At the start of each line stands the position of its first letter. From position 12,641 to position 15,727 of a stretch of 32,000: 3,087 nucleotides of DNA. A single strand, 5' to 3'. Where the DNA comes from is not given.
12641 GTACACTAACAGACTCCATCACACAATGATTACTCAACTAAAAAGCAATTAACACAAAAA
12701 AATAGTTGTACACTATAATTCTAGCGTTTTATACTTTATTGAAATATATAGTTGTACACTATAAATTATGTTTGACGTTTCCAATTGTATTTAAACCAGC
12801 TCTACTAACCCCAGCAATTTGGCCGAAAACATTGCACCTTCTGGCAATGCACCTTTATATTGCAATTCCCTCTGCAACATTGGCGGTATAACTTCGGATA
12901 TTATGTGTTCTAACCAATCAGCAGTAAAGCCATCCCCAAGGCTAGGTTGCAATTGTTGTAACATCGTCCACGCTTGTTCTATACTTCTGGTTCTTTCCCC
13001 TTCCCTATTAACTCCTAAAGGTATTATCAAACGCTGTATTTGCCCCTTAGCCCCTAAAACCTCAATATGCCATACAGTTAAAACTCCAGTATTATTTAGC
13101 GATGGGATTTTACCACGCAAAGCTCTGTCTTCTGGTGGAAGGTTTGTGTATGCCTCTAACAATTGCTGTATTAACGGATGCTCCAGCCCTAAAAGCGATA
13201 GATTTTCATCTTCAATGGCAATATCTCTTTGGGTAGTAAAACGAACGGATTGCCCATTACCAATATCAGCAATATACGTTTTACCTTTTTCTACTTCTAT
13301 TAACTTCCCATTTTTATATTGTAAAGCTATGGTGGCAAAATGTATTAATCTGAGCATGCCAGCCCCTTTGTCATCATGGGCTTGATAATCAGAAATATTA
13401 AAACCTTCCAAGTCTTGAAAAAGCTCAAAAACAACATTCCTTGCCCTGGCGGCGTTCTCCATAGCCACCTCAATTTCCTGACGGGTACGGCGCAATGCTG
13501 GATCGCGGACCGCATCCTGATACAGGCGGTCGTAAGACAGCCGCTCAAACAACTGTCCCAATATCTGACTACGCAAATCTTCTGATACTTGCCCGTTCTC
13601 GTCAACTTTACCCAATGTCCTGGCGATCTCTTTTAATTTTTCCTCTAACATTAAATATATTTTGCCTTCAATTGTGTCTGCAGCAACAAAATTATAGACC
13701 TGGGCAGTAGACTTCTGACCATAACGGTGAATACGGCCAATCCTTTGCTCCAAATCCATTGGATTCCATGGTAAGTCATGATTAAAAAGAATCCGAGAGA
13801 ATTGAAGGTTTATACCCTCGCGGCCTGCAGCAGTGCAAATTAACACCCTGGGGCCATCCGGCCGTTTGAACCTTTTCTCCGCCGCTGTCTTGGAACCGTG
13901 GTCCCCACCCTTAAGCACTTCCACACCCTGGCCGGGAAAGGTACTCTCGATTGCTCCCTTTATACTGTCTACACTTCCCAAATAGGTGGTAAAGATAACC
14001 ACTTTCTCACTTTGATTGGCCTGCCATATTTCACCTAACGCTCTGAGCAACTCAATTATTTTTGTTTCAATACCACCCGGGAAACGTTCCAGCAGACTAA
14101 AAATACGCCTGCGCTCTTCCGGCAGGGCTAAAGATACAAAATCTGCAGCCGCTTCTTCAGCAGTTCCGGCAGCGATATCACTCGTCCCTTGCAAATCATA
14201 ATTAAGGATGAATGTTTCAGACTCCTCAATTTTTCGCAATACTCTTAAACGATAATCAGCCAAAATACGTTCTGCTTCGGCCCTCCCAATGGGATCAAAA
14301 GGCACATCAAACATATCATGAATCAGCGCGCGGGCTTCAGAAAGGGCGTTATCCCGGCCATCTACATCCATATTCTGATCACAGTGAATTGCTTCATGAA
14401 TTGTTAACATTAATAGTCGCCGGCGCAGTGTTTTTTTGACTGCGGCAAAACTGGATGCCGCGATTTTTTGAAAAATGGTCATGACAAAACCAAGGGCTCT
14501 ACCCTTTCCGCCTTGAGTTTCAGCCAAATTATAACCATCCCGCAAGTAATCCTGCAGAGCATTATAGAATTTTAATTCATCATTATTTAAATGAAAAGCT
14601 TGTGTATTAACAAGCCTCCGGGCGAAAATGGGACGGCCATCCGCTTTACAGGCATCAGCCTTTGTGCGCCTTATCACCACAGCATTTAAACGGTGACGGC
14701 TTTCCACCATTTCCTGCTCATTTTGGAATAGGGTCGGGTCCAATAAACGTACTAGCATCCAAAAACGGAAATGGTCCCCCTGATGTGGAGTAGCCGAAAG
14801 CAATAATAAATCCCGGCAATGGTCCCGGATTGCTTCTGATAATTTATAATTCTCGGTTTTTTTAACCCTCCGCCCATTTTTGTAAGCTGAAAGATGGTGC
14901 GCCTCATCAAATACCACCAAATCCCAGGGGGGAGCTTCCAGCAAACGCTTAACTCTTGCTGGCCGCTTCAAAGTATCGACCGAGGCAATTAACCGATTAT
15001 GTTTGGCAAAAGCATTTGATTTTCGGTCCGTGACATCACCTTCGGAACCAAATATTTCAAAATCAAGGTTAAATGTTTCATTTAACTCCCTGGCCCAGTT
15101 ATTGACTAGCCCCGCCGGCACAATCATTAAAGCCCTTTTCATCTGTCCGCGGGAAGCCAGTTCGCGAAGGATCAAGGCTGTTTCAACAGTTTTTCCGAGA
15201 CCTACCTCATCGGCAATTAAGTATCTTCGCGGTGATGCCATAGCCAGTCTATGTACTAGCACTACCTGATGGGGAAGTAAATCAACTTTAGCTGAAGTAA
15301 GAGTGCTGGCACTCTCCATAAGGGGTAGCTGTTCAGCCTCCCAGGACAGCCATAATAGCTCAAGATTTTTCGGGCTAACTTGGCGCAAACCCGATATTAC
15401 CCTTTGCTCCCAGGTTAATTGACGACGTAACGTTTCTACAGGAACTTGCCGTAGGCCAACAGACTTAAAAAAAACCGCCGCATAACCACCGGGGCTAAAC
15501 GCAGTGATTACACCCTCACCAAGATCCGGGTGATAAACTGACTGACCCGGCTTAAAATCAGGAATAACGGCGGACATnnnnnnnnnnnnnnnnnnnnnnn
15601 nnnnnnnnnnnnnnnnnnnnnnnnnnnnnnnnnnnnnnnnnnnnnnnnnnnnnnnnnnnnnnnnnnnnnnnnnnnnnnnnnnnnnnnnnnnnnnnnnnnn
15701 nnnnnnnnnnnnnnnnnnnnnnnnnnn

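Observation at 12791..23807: Five overlapping genes form a BREX-type-3-like operon with non-canonical composition and order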

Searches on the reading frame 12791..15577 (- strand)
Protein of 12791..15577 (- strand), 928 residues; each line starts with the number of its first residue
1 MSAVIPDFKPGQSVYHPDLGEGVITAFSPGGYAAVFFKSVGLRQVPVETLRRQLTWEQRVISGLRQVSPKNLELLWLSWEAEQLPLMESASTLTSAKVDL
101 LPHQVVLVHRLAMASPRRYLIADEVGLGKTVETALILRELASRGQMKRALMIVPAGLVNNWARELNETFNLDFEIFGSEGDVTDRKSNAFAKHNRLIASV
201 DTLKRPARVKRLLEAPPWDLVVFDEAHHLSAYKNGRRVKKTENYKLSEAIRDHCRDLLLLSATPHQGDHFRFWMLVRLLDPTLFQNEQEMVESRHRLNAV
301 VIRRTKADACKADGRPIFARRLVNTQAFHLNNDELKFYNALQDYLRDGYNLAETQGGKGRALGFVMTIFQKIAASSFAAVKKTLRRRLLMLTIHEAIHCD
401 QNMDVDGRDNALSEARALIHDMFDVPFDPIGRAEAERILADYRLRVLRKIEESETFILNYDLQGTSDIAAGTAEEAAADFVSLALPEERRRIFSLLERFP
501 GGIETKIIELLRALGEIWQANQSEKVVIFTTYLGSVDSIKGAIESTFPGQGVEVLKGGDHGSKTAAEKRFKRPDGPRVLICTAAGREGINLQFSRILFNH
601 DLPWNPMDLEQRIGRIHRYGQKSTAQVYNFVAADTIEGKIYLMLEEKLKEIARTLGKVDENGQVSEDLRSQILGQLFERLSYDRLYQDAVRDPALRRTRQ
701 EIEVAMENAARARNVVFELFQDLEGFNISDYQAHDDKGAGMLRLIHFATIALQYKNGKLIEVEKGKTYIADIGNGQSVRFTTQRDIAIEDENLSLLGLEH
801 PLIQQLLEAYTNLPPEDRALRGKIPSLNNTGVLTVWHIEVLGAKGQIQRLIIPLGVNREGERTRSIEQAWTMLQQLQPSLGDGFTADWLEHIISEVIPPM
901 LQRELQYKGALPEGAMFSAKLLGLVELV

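Call 3: search_protein_families(library=pfam, proteins=[window:12791-15577:-], max_evalue=0.01)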
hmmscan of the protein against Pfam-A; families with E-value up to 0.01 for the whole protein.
window:12791-15577:- (928 aa): 7 families
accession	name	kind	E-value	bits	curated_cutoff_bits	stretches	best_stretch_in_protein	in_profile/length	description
PF00176.29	SNF2-rel_dom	-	5.8e-20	72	24.9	1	115-291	16-190/290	SNF2-related domain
PF00271.37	Helicase_C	-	1.3e-15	58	23.5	1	512-620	4-110/110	Helicase conserved C-terminal domain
PF04851.21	ResIII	-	7.8e-13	49.1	22.5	1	99-264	3-162/164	Type III restriction enzyme, res subunit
PF00270.35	DEAD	-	7.4e-09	36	26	1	115-265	13-161/167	DEAD/DEAH box helicase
PF13872.12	AAA_34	-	4.1e-06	26.4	27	1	115-263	59-223/306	P-loop containing NTP hydrolase pore-1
PF09848.15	SLFN-g3_helicase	-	0.00025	20.9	24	1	125-251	10-112/354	Schlafen group 3, DNA/RNA helicase domain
PF12137.13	RapA_C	-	0.0014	18.2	26.8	1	775-811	151-187/360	RNA polymerase recycling family C-terminal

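Call 4: search_protein_families(library=padloc, proteins=[window:12791-15577:-], max_evalue=0.01)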
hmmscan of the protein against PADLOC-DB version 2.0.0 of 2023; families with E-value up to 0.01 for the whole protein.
window:12791-15577:- (928 aa): 56 families (the best 25 are shown)
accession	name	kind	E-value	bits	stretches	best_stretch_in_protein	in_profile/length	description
PDLC02500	BrxHI|BrxHII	-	1.4e-100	336.2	2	97-403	88-410/933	BrxHI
PDLC00659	HmaA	-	4.2e-96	320.9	1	90-709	95-690/1176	SNF2 helicase / DEAD-box helicase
PDLC02504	BrxHI|BrxHII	-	3.1e-81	271.7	2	94-395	104-402/971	BrxHII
PDLC02621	DrmD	-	1.6e-79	266.3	2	101-393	123-427/1040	DrmD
PDLC02634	DrmD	-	3e-73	245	1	7-680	4-641/900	DrmD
PDLC02620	DrmD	-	3.2e-67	225.4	2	92-393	92-394/1060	DrmD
PDLC02623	DrmD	-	1.7e-61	206.2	2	504-664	510-670/1040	DrmD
PDLC02619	DrmD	-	2.5e-55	186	2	91-391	24-326/872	DrmD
PDLC02572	DrmA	-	1.4e-54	183.4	1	118-705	137-709/1043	DrmA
PDLC02840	DpdE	-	1.2e-53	180.7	2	93-298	153-335/1091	DpdE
PDLC02843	DpdE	-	5.1e-48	161.7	2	89-289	148-322/1091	DpdE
PDLC02632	DrmD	-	1e-47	161.1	2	107-388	132-422/662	DrmD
PDLC02633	DrmD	-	7.2e-43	144.6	2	109-391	135-427/839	DrmD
PDLC02846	DpdE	-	1.1e-36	124.1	2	88-293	151-351/1034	DpdE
PDLC02844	DpdE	-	2.3e-35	119.8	2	92-286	146-327/1074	DpdE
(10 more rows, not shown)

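Call 5: search_protein_families(library=ncbifam, proteins=[window:12791-15577:-], max_evalue=0.01)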
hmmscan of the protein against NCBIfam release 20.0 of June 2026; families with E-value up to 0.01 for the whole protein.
window:12791-15577:- (928 aa): 18 families
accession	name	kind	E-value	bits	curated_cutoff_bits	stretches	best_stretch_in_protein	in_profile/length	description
NF038317.1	DISARM_DrmD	equivalog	4.1e-94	316.7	610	1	102-810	110-805/1021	DISARM system SNF2-like helicase DrmD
NF041062.1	DpdE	equivalog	3.4e-66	223.9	500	2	88-296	142-328/1048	protein DpdE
NF003426.0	PRK04914.1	equivalog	1.2e-63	215.7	576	2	88-299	142-351/959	RNA polymerase-associated protein RapA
NF038318.1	DISARM_DrmD_b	equivalog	5e-55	187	950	2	91-391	21-323/868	DISARM system SNF2-like helicase DrmD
NF042964.1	phospholipD_antiphage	equivalog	1.9e-45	155.5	1100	2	522-660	682-831/895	phospholipase D-like domain-containing anti-phage protein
NF053675.1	pilus_reg_Snf2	equivalog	9.6e-22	76.9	1100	2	523-665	877-1018/1029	pilus expression-regulating Snf2 family helicase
NF058637.1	helic_SCO1167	equivalog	3.7e-21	74.9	1200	2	514-652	771-906/932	SCO1167/SCO6262 family helicase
NF010337.0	PRK13766.1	equivalog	1e-11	43.8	610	2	117-228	31-143/781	Hef nuclease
NF041790.1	anti-phage_ZorD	equivalog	1e-11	43.6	1500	2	119-170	607-659/1035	type I Zorya anti-phage system protein ZorD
NF053711.1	RNA_heli_RhlE1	exception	2.4e-06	26.6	750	1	517-662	238-374/434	RNA helicase RhlE1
TIGR04095.1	dnd_restrict_1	equivalog_domain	5.8e-05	22.3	600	1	125-246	33-162/451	DNA phosphorothioation system restriction enzyme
NF008394.0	PRK11192.1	equivalog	0.00016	20.7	507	1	514-650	238-372/441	ATP-dependent RNA helicase SrmB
TIGR02621.3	cas3_GSU0051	exception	0.00023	20.1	400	1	569-655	323-405/854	type I-G CRISPR-associated helicase/endonuclease Cas3g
TIGR01587.1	cas3_core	equivalog_domain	0.00035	19.8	102.45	0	570-655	274-352/358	CRISPR-associated helicase Cas3'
NF045503.1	repair_heli_XPB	equivalog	0.0015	17.2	610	0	125-231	212-314/548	DNA repair helicase XPB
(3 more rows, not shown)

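Call 67: search_dna_similar(query=window:12791-15577:-, collection=plasmids, mode=protein, max_rows=30, max_evalue=1e-30)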
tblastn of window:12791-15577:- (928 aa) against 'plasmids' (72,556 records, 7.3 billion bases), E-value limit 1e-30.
Records with a match: 157; places in all: 164; records where one place covers at least 80% of the query: 39.
Best place of each record, by identity: <60% 157.
By first word of the organism name: Klebsiella 30; Thermus 17; Rhodococcus 14; Halobacterium 10; Natrinema 4; Deinococcus 4; Burkholderia 3; Candidatus 3; Planktothrix 3; Halorubrum 3; and 51 more.
By predicted mobility (MOB-suite, as given by PLSDB): non-mobilizable 86; conjugative 51; mobilizable 20.
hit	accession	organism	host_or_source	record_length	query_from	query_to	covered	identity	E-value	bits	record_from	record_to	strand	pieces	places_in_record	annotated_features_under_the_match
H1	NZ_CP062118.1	Aminobacter sp. SR38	bacterial pure culture,soil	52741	8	927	99%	57.1%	0e+0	1034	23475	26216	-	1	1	SNF2-related protein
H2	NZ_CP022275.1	Citrobacter freundii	Sediment around river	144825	8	928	99%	56.6%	0e+0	1036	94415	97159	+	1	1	SNF2-related protein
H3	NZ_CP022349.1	Klebsiella michiganensis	Homo sapiens,feces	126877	8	928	99%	56.6%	0e+0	1036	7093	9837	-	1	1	SNF2-related protein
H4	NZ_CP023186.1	Klebsiella michiganensis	patient,China: The First Affiliated ...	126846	8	928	99%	56.6%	0e+0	1036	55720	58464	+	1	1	SNF2-related protein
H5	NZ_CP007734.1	Klebsiella pneumoniae subsp. pneumoniae KPNIH27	groin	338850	8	928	99%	56.6%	0e+0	1036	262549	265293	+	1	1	SNF2-related protein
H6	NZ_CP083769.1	Klebsiella pneumoniae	Homo sapiens,throat swab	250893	8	928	99%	56.6%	0e+0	1036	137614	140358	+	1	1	SNF2-related protein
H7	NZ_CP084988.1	Klebsiella pneumoniae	Homo sapiens,blood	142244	8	928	99%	56.6%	0e+0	1036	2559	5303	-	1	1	SNF2-related protein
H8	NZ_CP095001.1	Klebsiella michiganensis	female,catheter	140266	8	928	99%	56.6%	0e+0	1036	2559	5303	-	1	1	SNF2-related protein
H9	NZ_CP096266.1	Klebsiella quasipneumoniae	Homo sapiens,sputum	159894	8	928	99%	56.6%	0e+0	1036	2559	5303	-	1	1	SNF2-related protein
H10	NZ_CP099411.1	Klebsiella pneumoniae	cerebrospinal fluid ...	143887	8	928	99%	56.6%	0e+0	1036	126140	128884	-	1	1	SNF2-related protein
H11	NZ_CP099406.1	Klebsiella pneumoniae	cerebrospinal fluid ...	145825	8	928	99%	56.6%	0e+0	1036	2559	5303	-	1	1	SNF2-related protein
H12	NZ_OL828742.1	Klebsiella michiganensis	-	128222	8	928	99%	56.6%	0e+0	1036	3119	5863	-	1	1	SNF2-related protein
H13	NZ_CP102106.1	Klebsiella michiganensis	Blood,blood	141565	8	928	99%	56.6%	0e+0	1036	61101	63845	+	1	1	SNF2-related protein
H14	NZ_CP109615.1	Klebsiella sp. KP20-425-1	Homo sapiens,pure culture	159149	8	928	99%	56.6%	0e+0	1036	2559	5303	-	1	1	SNF2-related protein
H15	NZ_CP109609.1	Klebsiella pneumoniae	Pure culture,clinical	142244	8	928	99%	56.6%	0e+0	1036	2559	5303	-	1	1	SNF2-related protein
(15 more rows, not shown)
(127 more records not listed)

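Call 68: get_annotated_region(hit=H5, flank=12000)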
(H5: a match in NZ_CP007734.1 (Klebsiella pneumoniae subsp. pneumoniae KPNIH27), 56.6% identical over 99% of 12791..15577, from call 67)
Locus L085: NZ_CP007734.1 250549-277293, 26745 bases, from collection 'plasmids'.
description: Klebsiella pneumoniae subsp. pneumoniae KPNIH27 plasmid pKPN-262, complete sequence
organism: Klebsiella pneumoniae subsp. pneumoniae KPNIH27 (NCBI taxid 1328324)
taxonomy: Bacteria; Pseudomonadota; Gammaproteobacteria; Enterobacterales; Enterobacteriaceae; Klebsiella; Klebsiella pneumoniae; Klebsiella pneumoniae subsp. pneumoniae KPNIH27
host: -; source: groin; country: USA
typing (MOB-suite, as given by PLSDB): conjugative; replicon IncFIB,IncFII,rep_cluster_2183; relaxase MOBF,MOBF; mating-pair formation MPF_F
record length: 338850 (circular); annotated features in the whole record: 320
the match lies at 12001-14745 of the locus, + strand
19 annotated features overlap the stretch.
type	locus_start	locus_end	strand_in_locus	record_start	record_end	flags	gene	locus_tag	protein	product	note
CDS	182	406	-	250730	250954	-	-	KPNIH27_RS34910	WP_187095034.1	hypothetical protein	-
CDS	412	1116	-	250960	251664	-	-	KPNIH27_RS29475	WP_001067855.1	IS6-like element IS26 family transposase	GO:0006313 - DNA transposition [Evidence IEA]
CDS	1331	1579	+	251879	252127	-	-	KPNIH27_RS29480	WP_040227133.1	helix-turn-helix domain-containing protein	-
CDS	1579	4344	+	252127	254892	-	-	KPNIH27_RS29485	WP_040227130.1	DUF499 domain-containing protein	-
CDS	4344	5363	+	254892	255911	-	-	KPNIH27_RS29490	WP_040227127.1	hypothetical protein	-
CDS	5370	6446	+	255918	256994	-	-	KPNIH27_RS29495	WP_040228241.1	SIR2 family protein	-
CDS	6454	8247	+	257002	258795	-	-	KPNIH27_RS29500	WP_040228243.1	ATP-binding protein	-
CDS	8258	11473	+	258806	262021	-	-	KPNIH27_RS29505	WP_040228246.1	DUF1156 domain-containing protein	-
CDS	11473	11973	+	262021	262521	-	-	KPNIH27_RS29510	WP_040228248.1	hypothetical protein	-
CDS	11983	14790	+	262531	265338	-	-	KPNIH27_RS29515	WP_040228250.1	SNF2-related protein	-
CDS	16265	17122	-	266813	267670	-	repA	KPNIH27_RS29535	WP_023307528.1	incFII family plasmid replication initiator RepA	GO:0006276 - plasmid maintenance [Evidence IEA]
CDS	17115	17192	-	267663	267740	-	tap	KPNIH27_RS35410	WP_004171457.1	RepA leader peptide Tap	GO:0006276 - plasmid maintenance [Evidence IEA]; GO:0031556 - transcriptional attenuation by ribosome [Evidence IEA]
CDS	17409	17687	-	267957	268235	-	-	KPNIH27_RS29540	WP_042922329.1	replication regulatory protein RepA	-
CDS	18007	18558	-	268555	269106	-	-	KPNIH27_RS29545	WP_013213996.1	phospholipase D family protein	-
CDS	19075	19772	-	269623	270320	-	-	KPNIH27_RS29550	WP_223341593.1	IS1 family transposase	-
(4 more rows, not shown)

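Call 69: search_dna_similar(query=window:12791-15577:-, collection=plasmids, mode=protein, max_rows=45, max_evalue=1e-30, rows=spread)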
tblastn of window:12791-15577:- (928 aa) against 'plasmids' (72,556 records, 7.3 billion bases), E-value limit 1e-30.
Records with a match: 157; places in all: 164; records where one place covers at least 80% of the query: 39.
Best place of each record, by identity: <60% 157.
By first word of the organism name: Klebsiella 30; Thermus 17; Rhodococcus 14; Halobacterium 10; Natrinema 4; Deinococcus 4; Burkholderia 3; Candidatus 3; Planktothrix 3; Halorubrum 3; and 51 more.
By predicted mobility (MOB-suite, as given by PLSDB): non-mobilizable 86; conjugative 51; mobilizable 20.
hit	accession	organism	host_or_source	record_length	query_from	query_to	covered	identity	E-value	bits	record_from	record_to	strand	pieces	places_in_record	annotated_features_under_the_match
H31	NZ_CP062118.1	Aminobacter sp. SR38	bacterial pure culture,soil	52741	8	927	99%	57.1%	0e+0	1034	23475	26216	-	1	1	SNF2-related protein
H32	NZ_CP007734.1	Klebsiella pneumoniae subsp. pneumoniae KPNIH27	groin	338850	8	928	99%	56.6%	0e+0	1036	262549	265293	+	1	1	SNF2-related protein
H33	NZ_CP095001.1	Klebsiella michiganensis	female,catheter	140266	8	928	99%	56.6%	0e+0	1036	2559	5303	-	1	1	SNF2-related protein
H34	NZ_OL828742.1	Klebsiella michiganensis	-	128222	8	928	99%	56.6%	0e+0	1036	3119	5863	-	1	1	SNF2-related protein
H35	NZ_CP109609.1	Klebsiella pneumoniae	Pure culture,clinical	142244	8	928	99%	56.6%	0e+0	1036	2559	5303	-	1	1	SNF2-related protein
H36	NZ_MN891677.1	Klebsiella pneumoniae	-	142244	8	928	99%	56.6%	0e+0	1036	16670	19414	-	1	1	SNF2-related protein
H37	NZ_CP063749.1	Klebsiella pneumoniae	Homo sapiens,sputum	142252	8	928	99%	56.6%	0e+0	1036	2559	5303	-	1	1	SNF2-related protein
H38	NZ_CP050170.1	Klebsiella pneumoniae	Homo sapiens,rectal_swab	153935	8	928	99%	56.6%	0e+0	1036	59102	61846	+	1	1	SNF2-related protein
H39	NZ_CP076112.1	Klebsiella pneumoniae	patient,cell culture,sputum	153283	8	928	99%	56.6%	0e+0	1036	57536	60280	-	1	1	SNF2-related protein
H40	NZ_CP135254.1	Enterobacter chuandaensis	Homo sapiens,anal swab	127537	8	928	99%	56.6%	0e+0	1036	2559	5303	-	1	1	SNF2-related protein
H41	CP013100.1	Candidatus Tenderia electrophaga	mixed culture,Biocathode MCL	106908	6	927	99%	56.2%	0e+0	1019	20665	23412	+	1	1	helicase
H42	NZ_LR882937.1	Planktothrix agardhii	-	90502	55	703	70%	31.6%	7e-75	276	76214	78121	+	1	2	helicase-related protein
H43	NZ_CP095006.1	Halococcus dombrowskii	Direct from delivered sample,Rock salt ...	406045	10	658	70%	31.1%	3e-62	238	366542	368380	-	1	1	helicase-related protein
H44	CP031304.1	Natrinema thermotolerans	Cell culture,Korean salt-fermented food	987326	8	658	70%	29.5%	9e-60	231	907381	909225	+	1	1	helicase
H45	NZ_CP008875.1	Halanaeroarchaeum sulfurireducens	-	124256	7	628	67%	30.1%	3e-57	223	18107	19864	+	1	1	helicase-related protein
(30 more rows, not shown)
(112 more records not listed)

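Call 70: get_annotated_region(hit=H42, flank=10000)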
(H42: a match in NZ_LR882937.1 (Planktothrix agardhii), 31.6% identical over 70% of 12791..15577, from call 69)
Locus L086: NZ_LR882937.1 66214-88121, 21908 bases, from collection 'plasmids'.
description: Planktothrix agardhii strain NIVA-CYA126/8 plasmid p3
organism: Planktothrix agardhii (NCBI taxid 1160)
taxonomy: Bacteria; Cyanobacteriota; Cyanophyceae; Oscillatoriales; Microcoleaceae; Planktothrix; Planktothrix agardhii
host: -; source: -; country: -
typing (MOB-suite, as given by PLSDB): non-mobilizable
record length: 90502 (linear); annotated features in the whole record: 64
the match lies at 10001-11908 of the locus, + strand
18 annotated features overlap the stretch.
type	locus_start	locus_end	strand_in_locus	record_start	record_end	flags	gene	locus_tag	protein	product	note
CDS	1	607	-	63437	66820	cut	-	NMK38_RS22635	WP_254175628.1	plasmid replication protein, CyRepA1 family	-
CDS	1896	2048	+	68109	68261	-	-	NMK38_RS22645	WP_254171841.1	hypothetical protein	-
CDS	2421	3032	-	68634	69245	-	-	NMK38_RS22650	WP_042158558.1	Uma2 family endonuclease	-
CDS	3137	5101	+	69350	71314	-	-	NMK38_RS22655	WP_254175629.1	HsdR family type I site-specific deoxyribonuclease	GO:0009307 - DNA restriction-modification system [Evidence IEA]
CDS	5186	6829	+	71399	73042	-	-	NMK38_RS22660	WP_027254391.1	IS1634 family transposase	-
CDS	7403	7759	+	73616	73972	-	-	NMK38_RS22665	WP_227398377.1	hypothetical protein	-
CDS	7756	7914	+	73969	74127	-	-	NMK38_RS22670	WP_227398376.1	hypothetical protein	-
CDS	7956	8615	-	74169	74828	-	-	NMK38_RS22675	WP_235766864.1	site-specific integrase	GO:0015074 - DNA integration [Evidence IEA]; GO:0006310 - DNA recombination [Evidence IEA]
CDS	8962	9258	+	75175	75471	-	-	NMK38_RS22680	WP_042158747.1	HNH endonuclease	-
CDS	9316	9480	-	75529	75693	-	-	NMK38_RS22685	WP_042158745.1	ssl1498 family light-harvesting-like protein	-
CDS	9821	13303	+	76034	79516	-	-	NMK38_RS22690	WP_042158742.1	helicase-related protein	-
CDS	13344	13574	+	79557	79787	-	-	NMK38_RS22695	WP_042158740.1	hypothetical protein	-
CDS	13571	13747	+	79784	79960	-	-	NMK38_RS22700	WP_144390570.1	type II toxin-antitoxin system VapC family toxin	-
CDS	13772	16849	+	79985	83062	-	-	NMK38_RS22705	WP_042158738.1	DUF1156 domain-containing protein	-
CDS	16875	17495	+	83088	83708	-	-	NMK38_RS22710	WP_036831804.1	type I restriction endonuclease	GO:0006304 - DNA modification [Evidence IEA]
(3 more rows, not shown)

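Call 71: get_annotated_region(hit=H43, flank=10000)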
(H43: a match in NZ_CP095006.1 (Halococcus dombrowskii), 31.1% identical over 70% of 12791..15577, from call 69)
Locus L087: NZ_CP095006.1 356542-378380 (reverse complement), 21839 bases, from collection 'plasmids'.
description: Halococcus dombrowskii strain H4 plasmid unnamed1, complete sequence
organism: Halococcus dombrowskii (NCBI taxid 179637)
taxonomy: Archaea; Euryarchaeota; Halobacteria; Halobacteriales; Halococcaceae; Halococcus; Halococcus dombrowskii
host: -; source: Direct from delivered sample,Rock salt from Permian period; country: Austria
typing (MOB-suite, as given by PLSDB): non-mobilizable
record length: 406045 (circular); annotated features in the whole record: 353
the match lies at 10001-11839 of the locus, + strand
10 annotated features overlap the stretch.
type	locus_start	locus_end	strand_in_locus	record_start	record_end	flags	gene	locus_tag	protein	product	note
CDS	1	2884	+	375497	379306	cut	-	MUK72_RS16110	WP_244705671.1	hypothetical protein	-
CDS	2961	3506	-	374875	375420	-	-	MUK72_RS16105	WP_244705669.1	TATA-box-binding protein C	-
CDS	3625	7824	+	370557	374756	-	pglX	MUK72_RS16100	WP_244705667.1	BREX-5 system adenine-specific DNA-methyltransferase PglX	-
CDS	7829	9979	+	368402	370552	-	pglZ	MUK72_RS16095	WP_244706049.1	BREX-5 system phosphatase PglZ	-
CDS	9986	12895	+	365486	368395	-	-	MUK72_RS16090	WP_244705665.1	helicase-related protein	-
CDS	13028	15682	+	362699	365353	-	-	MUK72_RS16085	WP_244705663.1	PD-(D/E)XK nuclease family protein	-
CDS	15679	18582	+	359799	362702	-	-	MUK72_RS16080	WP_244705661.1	ATP-dependent DNA helicase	-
CDS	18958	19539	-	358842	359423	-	-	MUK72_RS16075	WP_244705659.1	hypothetical protein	-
CDS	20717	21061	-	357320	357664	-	-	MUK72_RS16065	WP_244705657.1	hypothetical protein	-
CDS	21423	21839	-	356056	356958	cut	-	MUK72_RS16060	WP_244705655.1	hypothetical protein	-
